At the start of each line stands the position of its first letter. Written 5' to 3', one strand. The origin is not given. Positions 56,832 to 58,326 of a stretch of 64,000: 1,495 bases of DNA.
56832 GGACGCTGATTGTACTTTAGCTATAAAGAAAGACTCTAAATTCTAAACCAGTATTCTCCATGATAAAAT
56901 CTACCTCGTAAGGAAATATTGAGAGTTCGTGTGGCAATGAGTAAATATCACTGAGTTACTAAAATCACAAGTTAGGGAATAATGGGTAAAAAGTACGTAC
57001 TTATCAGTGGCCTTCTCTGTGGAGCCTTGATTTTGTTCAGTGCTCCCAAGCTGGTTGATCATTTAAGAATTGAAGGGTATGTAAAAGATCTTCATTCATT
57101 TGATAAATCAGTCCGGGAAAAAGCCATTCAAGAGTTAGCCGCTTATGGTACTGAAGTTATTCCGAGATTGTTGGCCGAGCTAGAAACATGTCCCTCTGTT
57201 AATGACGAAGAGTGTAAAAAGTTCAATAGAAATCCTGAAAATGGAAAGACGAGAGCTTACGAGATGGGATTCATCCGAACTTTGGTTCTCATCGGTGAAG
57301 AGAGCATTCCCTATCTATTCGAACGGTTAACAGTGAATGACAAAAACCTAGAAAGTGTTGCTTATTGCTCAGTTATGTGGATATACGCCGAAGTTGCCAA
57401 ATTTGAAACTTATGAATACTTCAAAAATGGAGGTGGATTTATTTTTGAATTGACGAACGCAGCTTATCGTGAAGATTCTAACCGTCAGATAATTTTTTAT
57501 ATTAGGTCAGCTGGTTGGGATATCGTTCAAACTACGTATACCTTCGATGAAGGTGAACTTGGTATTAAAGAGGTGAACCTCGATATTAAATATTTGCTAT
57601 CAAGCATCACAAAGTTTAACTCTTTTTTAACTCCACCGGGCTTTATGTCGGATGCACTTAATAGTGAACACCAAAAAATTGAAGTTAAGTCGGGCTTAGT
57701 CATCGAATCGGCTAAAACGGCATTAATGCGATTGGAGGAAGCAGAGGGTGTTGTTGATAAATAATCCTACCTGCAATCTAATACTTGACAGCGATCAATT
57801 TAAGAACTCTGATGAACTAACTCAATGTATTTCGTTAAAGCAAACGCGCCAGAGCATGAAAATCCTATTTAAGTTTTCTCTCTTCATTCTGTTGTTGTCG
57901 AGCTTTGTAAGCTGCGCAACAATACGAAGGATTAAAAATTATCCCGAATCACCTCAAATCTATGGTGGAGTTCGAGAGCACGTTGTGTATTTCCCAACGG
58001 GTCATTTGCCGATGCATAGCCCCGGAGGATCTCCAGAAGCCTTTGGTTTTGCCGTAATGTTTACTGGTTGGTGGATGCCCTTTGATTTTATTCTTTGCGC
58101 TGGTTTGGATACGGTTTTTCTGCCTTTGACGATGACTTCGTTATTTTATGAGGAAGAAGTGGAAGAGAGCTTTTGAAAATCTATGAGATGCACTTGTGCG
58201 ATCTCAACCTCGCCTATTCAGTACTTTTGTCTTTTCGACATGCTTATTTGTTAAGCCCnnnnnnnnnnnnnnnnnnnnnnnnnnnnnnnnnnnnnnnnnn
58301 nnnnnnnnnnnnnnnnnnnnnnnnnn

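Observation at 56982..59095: Recurrent cassette: membrane-anchored HEAT-like protein -> DUF1375/YceK-like lipoprotein -> TM-anchored FGE (C-type-lectin-like) domain protein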

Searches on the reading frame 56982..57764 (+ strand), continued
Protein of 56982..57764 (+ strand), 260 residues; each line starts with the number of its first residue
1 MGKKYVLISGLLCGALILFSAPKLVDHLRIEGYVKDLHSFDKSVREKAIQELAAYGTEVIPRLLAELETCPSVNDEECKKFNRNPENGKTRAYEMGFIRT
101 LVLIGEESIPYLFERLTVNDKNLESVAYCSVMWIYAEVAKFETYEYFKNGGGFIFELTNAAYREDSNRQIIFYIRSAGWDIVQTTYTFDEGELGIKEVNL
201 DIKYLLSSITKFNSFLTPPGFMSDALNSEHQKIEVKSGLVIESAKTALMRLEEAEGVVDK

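Call 70: search_protein_families(library=pfam, max_evalue=0.00001, proteins=[P0019, P0020, P0025, P0026, P0029, P0038, P0044, P0046])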
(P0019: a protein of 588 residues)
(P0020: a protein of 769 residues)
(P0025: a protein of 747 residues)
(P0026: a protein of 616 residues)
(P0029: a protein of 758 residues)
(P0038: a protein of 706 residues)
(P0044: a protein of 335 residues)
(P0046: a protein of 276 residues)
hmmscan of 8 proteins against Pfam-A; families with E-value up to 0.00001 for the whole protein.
P0019 (588 aa): 20 families
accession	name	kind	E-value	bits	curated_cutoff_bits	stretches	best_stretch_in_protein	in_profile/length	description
PF13646.12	HEAT_2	-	1.3e-81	269.4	27.7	8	112-197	2-88/88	HEAT repeats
PF02985.28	HEAT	-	1.3e-61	199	23.5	0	372-399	2-29/31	HEAT repeat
PF03130.22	HEAT_PBS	-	8.6e-54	174.2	20.9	0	322-350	1-27/27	PBS lyase HEAT-like repeat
PF13513.12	HEAT_EZ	-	4.6e-48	161.3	27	0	398-430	23-55/55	HEAT-like repeat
PF00514.29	Arm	-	2.4e-25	88.1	20.6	0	508-531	13-36/41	Armadillo/beta-catenin-like repeat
PF12755.13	Vac14_Fab1_bd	-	3.8e-19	69.6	22.1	0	138-181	26-77/97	Vacuolar 14 Fab1-binding region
PF01602.26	Adaptin_N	-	1.3e-17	64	37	0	141-232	81-178/524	Adaptin N terminal region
PF24714.1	TOR1L1_N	-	2.6e-16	60.2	43.3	0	343-452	9-139/281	TORTIFOLIA1 N-terminal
PF20168.4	PDS5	-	7e-12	44.4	27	0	140-265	243-386/1053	Sister chromatid cohesion protein PDS5 protein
PF12717.13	Cnd1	-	1.4e-11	45.2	26.4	0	369-443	20-100/162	non-SMC mitotic condensation complex subunit 1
PF25786.1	HEAT_GCN1_C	-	1.8e-10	41.5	27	0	369-433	26-97/151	GCN1-like, C-terminal HEAT repeats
PF22646.2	PPP2R1A-like_HEAT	-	1.5e-09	38.6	27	0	336-362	4-32/78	PPP2R1A-like HEAT repeat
PF25767.1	ARM_TBCD_2nd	-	1.9e-09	37.7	29.7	0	108-137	76-105/245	Tubulin-specific chaperone D-like, ARM repeats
PF21581.3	SCD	-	9.7e-09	35.9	27.5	0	241-266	32-57/75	Stromalin conservative domain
PF12348.14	CLASP_N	-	2e-08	34.5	27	0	402-426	175-199/227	CLASP N terminal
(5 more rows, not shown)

P0020 (769 aa): 1 family
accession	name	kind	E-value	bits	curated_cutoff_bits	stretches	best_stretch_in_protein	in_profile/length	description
PF13646.12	HEAT_2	-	3.5e-12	46.9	27.7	0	655-729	5-85/88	HEAT repeats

P0025 (747 aa): 12 families
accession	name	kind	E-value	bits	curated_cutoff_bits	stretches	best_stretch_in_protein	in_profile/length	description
PF13646.12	HEAT_2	-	3.3e-90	296.9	27.7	6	662-741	8-88/88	HEAT repeats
PF02985.28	HEAT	-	2.1e-56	182.9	23.5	0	494-517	4-27/31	HEAT repeat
PF03130.22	HEAT_PBS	-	8.6e-42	137.3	20.9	0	310-336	1-27/27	PBS lyase HEAT-like repeat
PF12717.13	Cnd1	-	2.6e-33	115.8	26.4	1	191-259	22-88/162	non-SMC mitotic condensation complex subunit 1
PF13513.12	HEAT_EZ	-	5.9e-28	97.2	27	0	490-517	28-55/55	HEAT-like repeat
PF01602.26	Adaptin_N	-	4.5e-22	78.8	37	2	163-256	83-178/524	Adaptin N terminal region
PF00514.29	Arm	-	1.9e-21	75.7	20.6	0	230-256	13-39/41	Armadillo/beta-catenin-like repeat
PF12755.13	Vac14_Fab1_bd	-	4.9e-12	46.7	22.1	0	322-363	24-65/97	Vacuolar 14 Fab1-binding region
PF25786.1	HEAT_GCN1_C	-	5.8e-10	39.8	27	0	189-253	26-91/151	GCN1-like, C-terminal HEAT repeats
PF21581.3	SCD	-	7.1e-10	39.5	27.5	0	197-220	37-60/75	Stromalin conservative domain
PF20168.4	PDS5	-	1.2e-08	33.7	27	0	132-256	250-387/1053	Sister chromatid cohesion protein PDS5 protein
PF08713.17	DNA_alkylation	-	9e-06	26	21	0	176-259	104-185/213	DNA alkylation repair enzyme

P0026 (616 aa): 14 families
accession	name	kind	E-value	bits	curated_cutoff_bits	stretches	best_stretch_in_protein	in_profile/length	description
PF13646.12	HEAT_2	-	1.6e-69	230.6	27.7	7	294-369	1-73/88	HEAT repeats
PF02985.28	HEAT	-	4.9e-46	150.8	23.5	0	557-583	2-28/31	HEAT repeat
PF03130.22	HEAT_PBS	-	1.9e-35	117.7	20.9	0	120-144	1-26/27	PBS lyase HEAT-like repeat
PF13513.12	HEAT_EZ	-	3.5e-25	88.4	27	0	548-581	21-54/55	HEAT-like repeat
PF00514.29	Arm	-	2.3e-17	62.8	20.6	0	232-257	14-39/41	Armadillo/beta-catenin-like repeat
PF12717.13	Cnd1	-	1.8e-14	54.6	26.4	0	426-486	25-89/162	non-SMC mitotic condensation complex subunit 1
PF01602.26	Adaptin_N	-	6e-12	45.3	37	0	425-497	117-193/524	Adaptin N terminal region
PF24714.1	TOR1L1_N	-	1.6e-11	44.5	43.3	0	38-108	174-248/281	TORTIFOLIA1 N-terminal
PF25786.1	HEAT_GCN1_C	-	2.1e-10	41.2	27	0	423-491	28-103/151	GCN1-like, C-terminal HEAT repeats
PF12755.13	Vac14_Fab1_bd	-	2e-09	38.4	22.1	0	444-476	15-48/97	Vacuolar 14 Fab1-binding region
PF10363.15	RTP1_C1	-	7.5e-08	32.9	25.9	0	554-614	39-104/112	Required for nuclear transport of RNA pol II C-terminus 1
PF25757.1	TPR_DNAAF5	-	7.1e-07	29.1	27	0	554-615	167-229/288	Dynein axonemal assembly factor 5-like, TPR repeats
PF22646.2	PPP2R1A-like_HEAT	-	2.3e-06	28.4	27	0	556-611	8-65/78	PPP2R1A-like HEAT repeat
PF21581.3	SCD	-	2.8e-06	28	27.5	0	462-483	37-58/75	Stromalin conservative domain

P0029 (758 aa): 8 families
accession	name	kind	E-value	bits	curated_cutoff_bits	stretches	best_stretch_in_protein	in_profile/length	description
PF13646.12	HEAT_2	-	7.8e-64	212.4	27.7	8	671-753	4-88/88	HEAT repeats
PF02985.28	HEAT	-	4.1e-39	129.3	23.5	0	697-723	3-29/31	HEAT repeat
PF03130.22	HEAT_PBS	-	1.5e-19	68.7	20.9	0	517-545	1-27/27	PBS lyase HEAT-like repeat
PF13513.12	HEAT_EZ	-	1e-17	64.6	27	0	484-528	3-55/55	HEAT-like repeat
PF01602.26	Adaptin_N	-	1.2e-14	54.3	37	0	578-676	90-193/524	Adaptin N terminal region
PF12717.13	Cnd1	-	2e-13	51.2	26.4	0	583-664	2-89/162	non-SMC mitotic condensation complex subunit 1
PF00514.29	Arm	-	6.5e-12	45.5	20.6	0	502-527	13-38/41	Armadillo/beta-catenin-like repeat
PF24714.1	TOR1L1_N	-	7.9e-07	29.1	43.3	0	639-726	159-243/281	TORTIFOLIA1 N-terminal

P0038 (706 aa): 8 families
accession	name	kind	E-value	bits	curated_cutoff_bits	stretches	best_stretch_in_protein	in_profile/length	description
PF13646.12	HEAT_2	-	4e-84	277.5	27.7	7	110-185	3-80/88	HEAT repeats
PF03130.22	HEAT_PBS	-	1.6e-50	164.1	20.9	0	583-607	3-27/27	PBS lyase HEAT-like repeat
PF02985.28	HEAT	-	2.8e-36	120.5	23.5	0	452-476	3-27/31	HEAT repeat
PF00514.29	Arm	-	4.9e-20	71.3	20.6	0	535-559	13-37/41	Armadillo/beta-catenin-like repeat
PF13513.12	HEAT_EZ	-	7e-20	71.5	27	0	386-414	27-55/55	HEAT-like repeat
PF21581.3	SCD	-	7.6e-07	29.8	27.5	0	449-476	30-57/75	Stromalin conservative domain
PF11791.14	Aconitase_B_N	-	1.6e-06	28.6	25.8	0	123-163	80-118/153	Aconitate B N-terminal domain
PF01602.26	Adaptin_N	-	2.1e-06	27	37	0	365-639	88-345/524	Adaptin N terminal region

P0044 (335 aa): 4 families
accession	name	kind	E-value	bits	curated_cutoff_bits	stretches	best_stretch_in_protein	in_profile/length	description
PF13646.12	HEAT_2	-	2.5e-27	95.4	27.7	4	159-244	3-88/88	HEAT repeats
PF02985.28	HEAT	-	7.5e-16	57.2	23.5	0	224-248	6-29/31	HEAT repeat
PF03130.22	HEAT_PBS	-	2e-12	46.7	20.9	0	235-263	1-27/27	PBS lyase HEAT-like repeat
PF13513.12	HEAT_EZ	-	1.2e-08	35.7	27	0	234-275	2-51/55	HEAT-like repeat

P0046 (276 aa): 2 families
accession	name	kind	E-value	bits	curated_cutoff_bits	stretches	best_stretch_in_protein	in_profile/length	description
PF03130.22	HEAT_PBS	-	1.1e-08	35.1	20.9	0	229-253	2-26/27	PBS lyase HEAT-like repeat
PF13646.12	HEAT_2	-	2.6e-07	31.3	27.7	0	220-259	39-78/88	HEAT repeats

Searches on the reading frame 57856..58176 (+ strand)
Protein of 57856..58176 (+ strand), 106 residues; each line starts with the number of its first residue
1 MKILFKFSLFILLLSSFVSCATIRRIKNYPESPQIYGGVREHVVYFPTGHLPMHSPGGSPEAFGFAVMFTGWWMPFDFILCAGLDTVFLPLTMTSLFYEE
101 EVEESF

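Call 6: search_protein_families(library=pfam, max_evalue=0.1, proteins=[window:57886-58176:+])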
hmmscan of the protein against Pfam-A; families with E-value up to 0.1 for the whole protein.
window:57886-58176:+ (96 aa): 0 families

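Call 7: search_protein_families(library=ncbifam, max_evalue=1, proteins=[window:57886-58176:+])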
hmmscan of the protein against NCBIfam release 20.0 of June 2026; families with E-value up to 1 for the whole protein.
window:57886-58176:+ (96 aa): 0 families

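Call 25: search_protein_families(library=pfam, max_evalue=10, proteins=[window:57856-58176:+])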
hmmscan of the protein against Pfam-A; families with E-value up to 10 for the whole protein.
window:57856-58176:+ (106 aa): 0 families
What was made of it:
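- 57856..58176 (+): Y1: YceK/DUF1375-like lipoprotein of 106 aa (signal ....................; C-terminal motif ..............). The longest ORF starts at GTG 57748, but that extension has no homology support. There is no Pfam hit for Y1 itself (call 25).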
